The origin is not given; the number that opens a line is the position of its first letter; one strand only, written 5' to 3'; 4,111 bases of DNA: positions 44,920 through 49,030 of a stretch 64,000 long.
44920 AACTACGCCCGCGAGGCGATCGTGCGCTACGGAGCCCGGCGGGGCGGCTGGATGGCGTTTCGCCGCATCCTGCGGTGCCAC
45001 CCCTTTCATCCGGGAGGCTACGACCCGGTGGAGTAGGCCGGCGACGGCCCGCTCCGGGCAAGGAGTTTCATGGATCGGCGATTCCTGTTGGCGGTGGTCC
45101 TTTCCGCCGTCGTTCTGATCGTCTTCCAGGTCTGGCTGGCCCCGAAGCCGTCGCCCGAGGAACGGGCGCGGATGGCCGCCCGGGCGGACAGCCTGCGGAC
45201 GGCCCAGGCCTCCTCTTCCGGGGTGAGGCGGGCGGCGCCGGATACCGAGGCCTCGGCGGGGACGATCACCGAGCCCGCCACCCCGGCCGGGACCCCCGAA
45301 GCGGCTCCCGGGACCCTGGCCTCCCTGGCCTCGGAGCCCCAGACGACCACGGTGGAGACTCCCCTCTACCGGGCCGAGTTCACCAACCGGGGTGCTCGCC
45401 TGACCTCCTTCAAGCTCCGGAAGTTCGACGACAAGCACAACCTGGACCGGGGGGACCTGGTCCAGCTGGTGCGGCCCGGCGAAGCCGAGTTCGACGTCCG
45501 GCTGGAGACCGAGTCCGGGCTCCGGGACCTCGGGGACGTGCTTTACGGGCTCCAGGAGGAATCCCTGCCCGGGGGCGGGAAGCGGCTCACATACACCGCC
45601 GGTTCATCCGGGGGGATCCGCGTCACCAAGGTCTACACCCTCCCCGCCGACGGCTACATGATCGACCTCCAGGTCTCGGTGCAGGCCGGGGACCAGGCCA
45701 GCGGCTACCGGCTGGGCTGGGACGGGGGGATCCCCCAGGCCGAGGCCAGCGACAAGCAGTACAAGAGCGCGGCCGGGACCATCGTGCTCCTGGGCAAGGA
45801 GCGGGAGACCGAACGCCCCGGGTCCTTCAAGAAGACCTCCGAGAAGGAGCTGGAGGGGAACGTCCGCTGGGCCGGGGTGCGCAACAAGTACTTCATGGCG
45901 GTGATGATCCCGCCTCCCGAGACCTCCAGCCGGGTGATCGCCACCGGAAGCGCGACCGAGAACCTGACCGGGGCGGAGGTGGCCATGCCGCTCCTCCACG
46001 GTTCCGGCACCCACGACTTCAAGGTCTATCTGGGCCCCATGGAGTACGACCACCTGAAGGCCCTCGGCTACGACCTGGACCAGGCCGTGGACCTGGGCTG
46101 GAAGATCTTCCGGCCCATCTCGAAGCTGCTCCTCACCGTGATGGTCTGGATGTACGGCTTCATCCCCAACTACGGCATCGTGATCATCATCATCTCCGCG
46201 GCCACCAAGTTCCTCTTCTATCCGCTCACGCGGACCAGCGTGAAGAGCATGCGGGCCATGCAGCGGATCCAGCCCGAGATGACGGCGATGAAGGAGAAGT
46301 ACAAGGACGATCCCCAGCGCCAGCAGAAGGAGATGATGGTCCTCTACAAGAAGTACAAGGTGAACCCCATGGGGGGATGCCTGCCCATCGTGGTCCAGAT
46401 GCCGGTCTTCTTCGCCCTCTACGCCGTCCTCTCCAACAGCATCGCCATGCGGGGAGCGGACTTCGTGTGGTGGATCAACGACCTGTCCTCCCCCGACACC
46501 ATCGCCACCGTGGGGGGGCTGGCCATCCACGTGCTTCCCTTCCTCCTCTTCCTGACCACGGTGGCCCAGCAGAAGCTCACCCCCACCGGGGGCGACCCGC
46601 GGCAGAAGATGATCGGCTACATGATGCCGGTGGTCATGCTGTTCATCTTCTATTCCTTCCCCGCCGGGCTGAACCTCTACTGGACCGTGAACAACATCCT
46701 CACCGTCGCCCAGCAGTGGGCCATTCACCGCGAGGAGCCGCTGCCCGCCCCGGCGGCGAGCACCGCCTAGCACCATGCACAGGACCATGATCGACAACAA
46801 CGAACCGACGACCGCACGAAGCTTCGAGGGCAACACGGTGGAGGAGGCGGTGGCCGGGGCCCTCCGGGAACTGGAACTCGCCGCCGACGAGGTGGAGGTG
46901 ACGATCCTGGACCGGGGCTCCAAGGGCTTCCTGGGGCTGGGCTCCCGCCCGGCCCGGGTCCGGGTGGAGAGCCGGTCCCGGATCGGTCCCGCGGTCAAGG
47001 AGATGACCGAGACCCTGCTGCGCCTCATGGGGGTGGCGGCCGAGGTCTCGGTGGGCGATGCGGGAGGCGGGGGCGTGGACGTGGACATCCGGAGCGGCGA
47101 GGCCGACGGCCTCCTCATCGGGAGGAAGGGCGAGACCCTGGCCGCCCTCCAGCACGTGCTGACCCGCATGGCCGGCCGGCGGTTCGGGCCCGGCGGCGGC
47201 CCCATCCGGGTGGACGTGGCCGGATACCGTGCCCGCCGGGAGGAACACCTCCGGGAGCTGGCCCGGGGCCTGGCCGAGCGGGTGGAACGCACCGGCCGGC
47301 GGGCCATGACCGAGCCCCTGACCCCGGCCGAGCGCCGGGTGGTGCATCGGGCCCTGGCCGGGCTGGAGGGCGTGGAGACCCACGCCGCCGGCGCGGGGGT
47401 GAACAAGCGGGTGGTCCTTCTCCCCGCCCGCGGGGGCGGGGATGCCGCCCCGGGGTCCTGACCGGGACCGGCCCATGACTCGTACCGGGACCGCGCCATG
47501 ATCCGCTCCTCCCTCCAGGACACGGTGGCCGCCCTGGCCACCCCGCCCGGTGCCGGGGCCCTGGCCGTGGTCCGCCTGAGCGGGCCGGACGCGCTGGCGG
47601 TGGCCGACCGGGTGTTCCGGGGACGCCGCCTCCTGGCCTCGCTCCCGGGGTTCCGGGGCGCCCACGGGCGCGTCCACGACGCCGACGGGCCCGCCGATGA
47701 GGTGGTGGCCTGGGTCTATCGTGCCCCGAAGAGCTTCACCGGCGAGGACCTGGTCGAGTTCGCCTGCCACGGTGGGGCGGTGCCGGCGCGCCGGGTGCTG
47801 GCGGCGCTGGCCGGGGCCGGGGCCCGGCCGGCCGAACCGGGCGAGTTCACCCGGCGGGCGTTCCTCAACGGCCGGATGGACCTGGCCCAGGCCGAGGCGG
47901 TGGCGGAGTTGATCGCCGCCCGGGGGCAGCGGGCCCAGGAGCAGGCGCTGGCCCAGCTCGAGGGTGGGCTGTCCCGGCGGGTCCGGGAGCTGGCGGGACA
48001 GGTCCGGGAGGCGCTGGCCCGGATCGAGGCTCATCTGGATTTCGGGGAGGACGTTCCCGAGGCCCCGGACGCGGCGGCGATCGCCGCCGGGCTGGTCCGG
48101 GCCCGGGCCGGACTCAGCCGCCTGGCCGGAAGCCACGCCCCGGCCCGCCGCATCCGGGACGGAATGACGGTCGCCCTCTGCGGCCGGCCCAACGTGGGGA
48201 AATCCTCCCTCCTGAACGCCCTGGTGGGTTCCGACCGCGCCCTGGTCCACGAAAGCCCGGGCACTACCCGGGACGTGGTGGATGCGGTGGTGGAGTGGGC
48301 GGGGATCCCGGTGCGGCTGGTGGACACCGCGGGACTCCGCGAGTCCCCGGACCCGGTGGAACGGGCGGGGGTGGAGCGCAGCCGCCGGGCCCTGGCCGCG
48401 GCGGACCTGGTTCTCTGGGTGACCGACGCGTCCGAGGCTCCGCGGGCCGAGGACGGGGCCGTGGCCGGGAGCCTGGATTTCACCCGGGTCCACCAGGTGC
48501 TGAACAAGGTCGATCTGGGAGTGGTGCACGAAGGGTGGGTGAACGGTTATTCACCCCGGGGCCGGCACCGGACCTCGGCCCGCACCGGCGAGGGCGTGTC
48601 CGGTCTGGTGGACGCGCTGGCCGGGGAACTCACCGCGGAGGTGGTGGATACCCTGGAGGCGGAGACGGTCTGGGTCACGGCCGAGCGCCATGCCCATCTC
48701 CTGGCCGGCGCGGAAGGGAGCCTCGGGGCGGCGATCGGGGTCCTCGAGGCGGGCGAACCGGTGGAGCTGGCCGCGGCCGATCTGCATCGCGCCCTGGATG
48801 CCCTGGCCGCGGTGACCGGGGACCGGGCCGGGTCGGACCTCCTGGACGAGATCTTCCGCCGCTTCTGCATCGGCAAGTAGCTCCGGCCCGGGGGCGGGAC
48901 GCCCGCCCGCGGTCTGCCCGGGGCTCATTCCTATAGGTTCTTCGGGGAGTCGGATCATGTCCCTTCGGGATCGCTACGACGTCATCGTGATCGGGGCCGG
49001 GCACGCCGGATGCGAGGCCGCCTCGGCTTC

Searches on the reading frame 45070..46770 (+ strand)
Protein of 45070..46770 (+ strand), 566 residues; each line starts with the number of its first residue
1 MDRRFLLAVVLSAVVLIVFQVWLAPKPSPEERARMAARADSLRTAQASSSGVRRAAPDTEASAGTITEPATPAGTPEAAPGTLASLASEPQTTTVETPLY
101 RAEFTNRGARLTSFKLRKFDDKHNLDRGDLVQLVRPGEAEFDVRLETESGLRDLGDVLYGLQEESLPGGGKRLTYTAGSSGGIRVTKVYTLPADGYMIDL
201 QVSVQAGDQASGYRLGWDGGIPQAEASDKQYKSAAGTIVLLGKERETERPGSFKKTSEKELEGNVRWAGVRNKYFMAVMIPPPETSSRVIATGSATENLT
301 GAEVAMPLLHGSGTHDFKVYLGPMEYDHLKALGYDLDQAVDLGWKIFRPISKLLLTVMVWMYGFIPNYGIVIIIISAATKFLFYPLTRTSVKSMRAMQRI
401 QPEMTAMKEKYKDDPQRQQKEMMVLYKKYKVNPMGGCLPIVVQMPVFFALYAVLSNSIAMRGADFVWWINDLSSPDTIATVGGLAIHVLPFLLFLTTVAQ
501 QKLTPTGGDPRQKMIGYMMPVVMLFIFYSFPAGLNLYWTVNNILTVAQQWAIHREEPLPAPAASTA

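Call 48: search_protein_families(library=pfam, proteins=[window:45070-46770:+], max_evalue=0.00001)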
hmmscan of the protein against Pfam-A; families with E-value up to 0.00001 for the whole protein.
window:45070-46770:+ (566 aa): 2 families
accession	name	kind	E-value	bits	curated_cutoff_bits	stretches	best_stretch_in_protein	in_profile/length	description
PF02096.25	60KD_IMP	-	1.5e-62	210.8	35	1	368-554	1-163/163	60Kd inner membrane protein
PF14849.12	YidC_periplas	-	6.2e-27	95.7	24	1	93-354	2-280/283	YidC periplasmic domain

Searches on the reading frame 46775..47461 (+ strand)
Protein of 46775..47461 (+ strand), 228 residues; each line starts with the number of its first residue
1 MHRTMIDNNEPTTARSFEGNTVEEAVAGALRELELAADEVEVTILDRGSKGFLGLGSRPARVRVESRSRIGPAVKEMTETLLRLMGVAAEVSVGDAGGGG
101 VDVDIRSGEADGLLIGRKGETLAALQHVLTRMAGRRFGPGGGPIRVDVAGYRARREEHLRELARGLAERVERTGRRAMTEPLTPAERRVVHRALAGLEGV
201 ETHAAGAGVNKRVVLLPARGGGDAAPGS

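Call 48: search_protein_families(library=pfam, proteins=[window:46775-47461:+], max_evalue=0.00001)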
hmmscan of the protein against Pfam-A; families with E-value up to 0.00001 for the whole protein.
window:46775-47461:+ (228 aa): 3 families
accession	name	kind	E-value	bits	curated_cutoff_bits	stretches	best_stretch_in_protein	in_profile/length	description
PF14804.11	Jag_N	-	8.9e-20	71.3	25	1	17-65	1-49/50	Jag N-terminus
PF01424.28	R3H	-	3.5e-12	46.6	26.8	1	157-216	1-59/60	R3H domain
PF13083.13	KH_KhpA-B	-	2.6e-06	27.7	32.1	1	79-135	5-64/73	KhpA/KhpB, KH domain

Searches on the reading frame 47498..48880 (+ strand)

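Call 48: search_protein_families(library=pfam, proteins=[window:47498-48880:+], max_evalue=0.00001)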
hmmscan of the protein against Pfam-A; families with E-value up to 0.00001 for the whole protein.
window:47498-48880:+ (460 aa): 5 families
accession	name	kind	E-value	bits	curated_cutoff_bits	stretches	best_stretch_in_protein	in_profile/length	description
PF12631.12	MnmE_helical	-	2.3e-41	142.7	40.1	1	129-457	1-211/211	MnmE helical domain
PF10396.14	TrmE_N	-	6.5e-37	126.8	29.8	1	9-126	1-117/117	GTP-binding protein TrmE N-terminus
PF01926.29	MMR_HSR1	-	1.7e-24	86.5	21.9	1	224-326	1-100/113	50S ribosome-binding GTPase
PF02421.24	FeoB_N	-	4.8e-08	33.1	27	1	224-314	2-91/156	Ferrous iron transport protein B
PF00350.29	Dynamin_N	-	2.8e-06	27.9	27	0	225-258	1-34/168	Dynamin family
